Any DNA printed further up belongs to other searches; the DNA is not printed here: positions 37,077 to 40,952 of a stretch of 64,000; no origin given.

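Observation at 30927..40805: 3292-aa single-ORF giant protein with mixed domains and a membrane-active C-terminus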

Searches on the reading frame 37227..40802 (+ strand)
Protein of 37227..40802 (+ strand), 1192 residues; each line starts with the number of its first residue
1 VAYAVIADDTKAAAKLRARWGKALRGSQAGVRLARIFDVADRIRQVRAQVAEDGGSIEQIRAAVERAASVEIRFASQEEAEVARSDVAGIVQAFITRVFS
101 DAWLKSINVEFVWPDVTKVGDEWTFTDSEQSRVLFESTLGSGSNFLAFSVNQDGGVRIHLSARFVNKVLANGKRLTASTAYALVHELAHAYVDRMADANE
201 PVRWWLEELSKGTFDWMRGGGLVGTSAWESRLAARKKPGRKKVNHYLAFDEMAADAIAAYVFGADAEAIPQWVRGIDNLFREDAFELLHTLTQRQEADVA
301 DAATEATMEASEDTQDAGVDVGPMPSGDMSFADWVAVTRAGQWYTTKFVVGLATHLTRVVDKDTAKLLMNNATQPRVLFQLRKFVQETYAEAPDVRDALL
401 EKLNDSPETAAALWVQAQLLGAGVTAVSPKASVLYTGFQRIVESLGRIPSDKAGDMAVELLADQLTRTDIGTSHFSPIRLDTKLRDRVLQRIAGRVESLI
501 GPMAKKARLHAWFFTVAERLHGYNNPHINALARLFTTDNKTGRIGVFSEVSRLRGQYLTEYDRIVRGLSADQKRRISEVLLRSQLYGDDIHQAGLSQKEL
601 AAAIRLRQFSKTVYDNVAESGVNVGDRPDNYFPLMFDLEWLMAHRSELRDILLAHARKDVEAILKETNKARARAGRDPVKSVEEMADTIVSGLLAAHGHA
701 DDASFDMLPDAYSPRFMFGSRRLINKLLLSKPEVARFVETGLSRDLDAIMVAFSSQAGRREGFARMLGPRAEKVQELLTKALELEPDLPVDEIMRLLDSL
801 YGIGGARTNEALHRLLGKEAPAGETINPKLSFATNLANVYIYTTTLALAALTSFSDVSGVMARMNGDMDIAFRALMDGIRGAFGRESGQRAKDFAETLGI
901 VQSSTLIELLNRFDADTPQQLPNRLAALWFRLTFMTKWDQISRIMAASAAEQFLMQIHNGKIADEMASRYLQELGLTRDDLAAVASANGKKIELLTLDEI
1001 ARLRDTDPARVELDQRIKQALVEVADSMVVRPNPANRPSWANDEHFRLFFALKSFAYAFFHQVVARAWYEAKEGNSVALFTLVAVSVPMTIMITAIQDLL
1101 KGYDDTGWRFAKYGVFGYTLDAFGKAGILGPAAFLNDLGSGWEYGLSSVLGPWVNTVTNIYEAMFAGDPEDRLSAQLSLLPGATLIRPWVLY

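Call 15: find_homologous_proteins(query=window:37227-40802:+, max_evalue=0.001)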
Query window:37227-40802:+: 8000 candidates shared short words with the query, none scored E <= 0.001.

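Call 37: search_protein_representatives(protein=window:37227-40802:+)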
Query: 1192 residues. Proteins with E-value up to 0.001 (for the whole library): 1619; up to 1e-10: 1078; up to 1e-30: 104. The best 150 are listed.
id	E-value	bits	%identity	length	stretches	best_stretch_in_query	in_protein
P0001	2.2e-136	473.0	34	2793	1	358-1191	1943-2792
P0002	2.9e-110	386.5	32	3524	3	663-1159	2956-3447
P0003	5.9e-56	206.7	30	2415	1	394-1154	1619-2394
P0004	2.1e-51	191.6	28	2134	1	476-1160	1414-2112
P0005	2.6e-49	184.7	29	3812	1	515-1187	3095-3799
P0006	4.1e-49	184.0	29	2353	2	772-1182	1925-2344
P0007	5.6e-49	183.6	29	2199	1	407-1189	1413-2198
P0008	1.1e-48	182.6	29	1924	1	408-1190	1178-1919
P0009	1.9e-48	181.8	27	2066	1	438-1190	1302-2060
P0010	4.5e-48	180.6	28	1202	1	480-1189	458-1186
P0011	6.1e-48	180.1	29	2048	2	421-1015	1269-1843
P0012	6.8e-48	180.0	27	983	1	494-1189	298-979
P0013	1.2e-47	179.1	28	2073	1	403-1145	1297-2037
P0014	1.9e-47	178.5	30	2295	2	395-1168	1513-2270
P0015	2.3e-46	174.9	29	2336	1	370-1190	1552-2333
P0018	1.4e-45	172.3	29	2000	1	480-1159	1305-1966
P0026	1.6e-43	165.5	27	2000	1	411-1189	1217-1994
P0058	5.7e-36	140.5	29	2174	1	398-1190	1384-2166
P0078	3.3e-33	131.3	28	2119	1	401-1165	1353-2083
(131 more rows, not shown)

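Call 58: search_protein_families(library=pfam, alignment_id=A3, max_evalue=0.001)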
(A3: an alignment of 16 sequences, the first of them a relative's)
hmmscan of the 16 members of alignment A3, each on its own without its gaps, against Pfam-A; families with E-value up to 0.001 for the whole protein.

A. member 1, P0001 (2793 aa): 0 families

B. families by the number of members that match (of 16 scanned): 2 families
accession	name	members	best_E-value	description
PF06114.19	Peptidase_M78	4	9.6e-05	IrrE N-terminal-like domain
PF10686.14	YAcAr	1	3.2e-08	YspA, cpYpsA-related SLOG family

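Call 62: search_dna_similar(query=P0004, collection=phages, mode=protein, max_rows=60, rows=spread)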
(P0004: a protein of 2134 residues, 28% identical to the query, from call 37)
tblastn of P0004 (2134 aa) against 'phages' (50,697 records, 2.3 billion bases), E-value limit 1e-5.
Records with a match: 7; places in all: 7; records where one place covers at least 80% of the query: 0.
Best place of each record, by identity: <60% 7.
By first word of the organism name: Pseudomonas 6; Aeromonas 1.
By host as written in the record: Pseudomonas aeruginosa 2; - 2; Pseudomonas aeruginosa CRPA190 (carbapenem-resistant) 1; Pseudomonas aeruginosa YMC17/07/R4900 1; Aeromonas sp. 1.
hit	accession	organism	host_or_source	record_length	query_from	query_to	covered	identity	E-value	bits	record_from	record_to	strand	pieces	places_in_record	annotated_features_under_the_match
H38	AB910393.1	Pseudomonas phage KPP25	Pseudomonas aeruginosa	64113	1315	2134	38%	29.6%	2e-78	296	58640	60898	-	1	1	structural protein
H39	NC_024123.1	Pseudomonas phage KPP25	Pseudomonas aeruginosa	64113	1315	2134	38%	29.6%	2e-78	296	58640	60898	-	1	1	virion structural protein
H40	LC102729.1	Pseudomonas phage phiR18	-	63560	1315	2134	38%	29.6%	3e-78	296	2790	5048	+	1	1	hypothetical protein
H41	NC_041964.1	Pseudomonas phage phiR18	-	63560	1315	2134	38%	29.6%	3e-78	296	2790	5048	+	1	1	virion structural protein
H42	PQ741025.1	Pseudomonas phage CRPAP1904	Pseudomonas aeruginosa CRPA190 ...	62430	1315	2134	38%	29.6%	2e-78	297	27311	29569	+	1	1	virion structural protein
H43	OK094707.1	Pseudomonas phage YMC17/07/R4900a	Pseudomonas aeruginosa YMC17/07/R4900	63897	1315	2134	38%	29.3%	8e-78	295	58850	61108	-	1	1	structural protein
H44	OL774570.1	Aeromonas phage phiA008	Aeromonas sp.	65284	1788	2112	15%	32.1%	2e-29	135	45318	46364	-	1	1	hypothetical protein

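Call 78: predict_structure(alignment_id=A2)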
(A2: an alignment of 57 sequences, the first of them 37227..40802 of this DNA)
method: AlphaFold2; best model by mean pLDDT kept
length: 1192 residues; sequences in the alignment: 57
mean_pLDDT: 74.5   pTM: 0.66
mean pLDDT of the five models: 74.5, 73.5, 73.4, 72.3, 72.3
residues with pLDDT >= 90: 499; 70-90: 290; 50-70: 143; < 50: 260
segments of 3 or more residues with pLDDT < 50: 1-10, 19-33, 53-55, 67-119, 121-175, 218-243, 287-340, 444-456, 466-480
pLDDT, mean of each block of 10 residues (from residue 1): 34 47 42 49 55 52 51 41 47 42 35 28 30 21 22 26 35 52 80 67 64 56 40 41 59 80 65 58 49 38 34 25 34 40 66 75 82 92 92 90 93 86 69 59 43 49 47 39 71 77 78 90 95 85 87 94 95 97 92 96 96 94 89 94 96 94 91 89 94 88 58 83 83 94 95 94 94 95 97 94 91 95 89 92 89 90 93 96 86 95 78 60 90 92 97 97 93 95 96 94 95 95 94 92 92 90 92 92 92 88 82 87 89 80 68 85 89 90 86 74
secondary structure, 60 per line:
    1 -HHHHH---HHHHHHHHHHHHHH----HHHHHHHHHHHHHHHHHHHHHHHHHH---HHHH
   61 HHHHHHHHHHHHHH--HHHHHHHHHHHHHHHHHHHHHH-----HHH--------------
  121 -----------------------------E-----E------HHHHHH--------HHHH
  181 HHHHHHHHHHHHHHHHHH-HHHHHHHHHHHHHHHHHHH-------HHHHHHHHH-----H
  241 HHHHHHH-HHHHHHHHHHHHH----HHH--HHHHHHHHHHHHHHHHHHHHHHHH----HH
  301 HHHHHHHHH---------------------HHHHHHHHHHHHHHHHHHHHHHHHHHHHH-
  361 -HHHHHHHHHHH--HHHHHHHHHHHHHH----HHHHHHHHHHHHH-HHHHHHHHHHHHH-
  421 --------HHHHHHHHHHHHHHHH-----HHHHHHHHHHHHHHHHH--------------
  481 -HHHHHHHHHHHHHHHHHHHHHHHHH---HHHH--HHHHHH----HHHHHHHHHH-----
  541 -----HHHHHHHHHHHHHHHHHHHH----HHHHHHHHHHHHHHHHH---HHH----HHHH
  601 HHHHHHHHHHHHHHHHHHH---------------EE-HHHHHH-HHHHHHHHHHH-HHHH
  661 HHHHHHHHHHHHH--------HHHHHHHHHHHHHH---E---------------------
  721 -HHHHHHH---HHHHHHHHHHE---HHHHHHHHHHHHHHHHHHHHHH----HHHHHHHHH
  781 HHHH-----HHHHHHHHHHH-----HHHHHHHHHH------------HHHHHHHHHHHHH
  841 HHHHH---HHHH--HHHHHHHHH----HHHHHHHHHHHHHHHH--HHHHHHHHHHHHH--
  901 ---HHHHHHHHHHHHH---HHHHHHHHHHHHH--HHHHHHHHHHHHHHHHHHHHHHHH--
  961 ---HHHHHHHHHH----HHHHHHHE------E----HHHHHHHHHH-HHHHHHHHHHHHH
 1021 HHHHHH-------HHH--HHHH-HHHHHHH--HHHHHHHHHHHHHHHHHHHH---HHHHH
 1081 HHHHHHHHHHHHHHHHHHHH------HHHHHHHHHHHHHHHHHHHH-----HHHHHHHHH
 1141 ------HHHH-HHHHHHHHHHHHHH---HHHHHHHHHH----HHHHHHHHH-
elements in order (helices of 4 or more, strands of 3 or more residues): H2-6 H10-23 H28-53 H57-74 H77-98 H163-168 H177-198 H200-218 H226-234 H240-247 H249-261 H271-294 H299-309 H331-359 H362-372 H375-388 H393-405 H407-419 H429-444 H450-466 H482-506 H510-513 H516-521 H526-535 H546-565 H570-586 H597-619 H638-643 H645-655 H657-673 H682-695 H722-728 H732-741 H746-767 H772-784 H790-800 H806-815 H828-845 H849-852 H855-863 H868-883 H886-898 H904-916 H920-932 H935-958 H964-973 H978-984 H997-1006 H1008-1026 H1039-1042 H1044-1050 H1053-1072 H1076-1100 H1107-1126 H1132-1140 H1147-1150 H1152-1165 H1169-1178 H1183-1191

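Call 80: fold_search(model_id=the predicted structure, library=pdb)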
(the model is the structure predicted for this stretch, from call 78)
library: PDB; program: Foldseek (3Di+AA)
matches with E <= 10: 198; with E <= 0.001: 2
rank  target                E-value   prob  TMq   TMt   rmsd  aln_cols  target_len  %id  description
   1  8vb2_A                3.6e-05  1.00  0.19  0.20  27.8      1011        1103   13  C4 pre-infection ejectosome of the mature bacteriophage PhiM1 particle (released 2024-10-23)
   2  9jyy_I                6.2e-04  1.00  0.16  0.16  29.9       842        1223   12  core proteins of mature T7 (released 2024-12-11)
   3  7smp_B                4.7e-01  0.06  0.06  0.07  22.3       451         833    9  CryoEM structure of NKCC1 Bu-I (released 2022-09-28)
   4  5m8a                  5.5e-01  0.11  0.08  0.14  22.2       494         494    9  Crystal structure of Eremococcus coleocola manganese transporter mutant E129A (released 2017-01-11)
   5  7nyx_A                5.5e-01  0.02  0.04  0.04  67.5      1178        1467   13  Cryo-EM structure of the MukBEF-MatP-DNA monomer (closed conformation) (released 2021-07-07)
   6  6yu6_B                6.2e-01  0.09  0.07  0.14  25.8       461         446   12  Crystal structure of MhsT in complex with L-leucine (released 2020-07-15)
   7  5m8j                  6.5e-01  0.10  0.08  0.13  22.4       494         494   10  Crystal structure of Eremococcus coleocola manganese transporter mutant H236A (released 2017-01-11)
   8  5m8k                  6.5e-01  0.10  0.08  0.14  22.1       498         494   10  Crystal structure of Eremococcus coleocola manganese transporter mutant E129Q (released 2017-01-11)
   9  6yu4                  7.0e-01  0.08  0.07  0.13  25.8       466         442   14  Crystal structure of MhsT in complex with L-4F-phenylalanine (released 2020-07-15)
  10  3zjy_E                7.8e-01  0.04  0.07  0.08  37.0       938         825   12  Crystal Structure of Importin 13 - RanGTP - eIF1A complex (released 2013-04-10)
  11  8slp_A                7.8e-01  0.03  0.06  0.07  37.5       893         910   13  Cryo-EM structure of the rat TRPM5 channel in 2mM calcium, high-2 (released 2024-07-03)
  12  9hkk_A                8.5e-01  0.07  0.08  0.13  20.9       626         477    9  Structure of the malarial hexose transporter 1 (PfHT1) in complex with 2,5-anhydro-D-mannitol. (released 2025-12-17)
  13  5m87                  9.2e-01  0.08  0.08  0.13  22.4       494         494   10  Crystal structure of Eremococcus coleocola manganese transporter (released 2017-01-11)
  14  9ync_B                9.5e-01  0.04  0.08  0.05  41.1       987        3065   10  Motor domains of phi-like human dynein-1 bound to dynactin-p150glued and LIS1 (released 2026-01-28)
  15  8b24_A                1.2e+00  0.06  0.09  0.11  31.7       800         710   10  Time-resolved structure of K+-dependent Na+-PPase from Thermotoga maritima 3600-seconds post reaction initiation with  (released 2024-01-17)
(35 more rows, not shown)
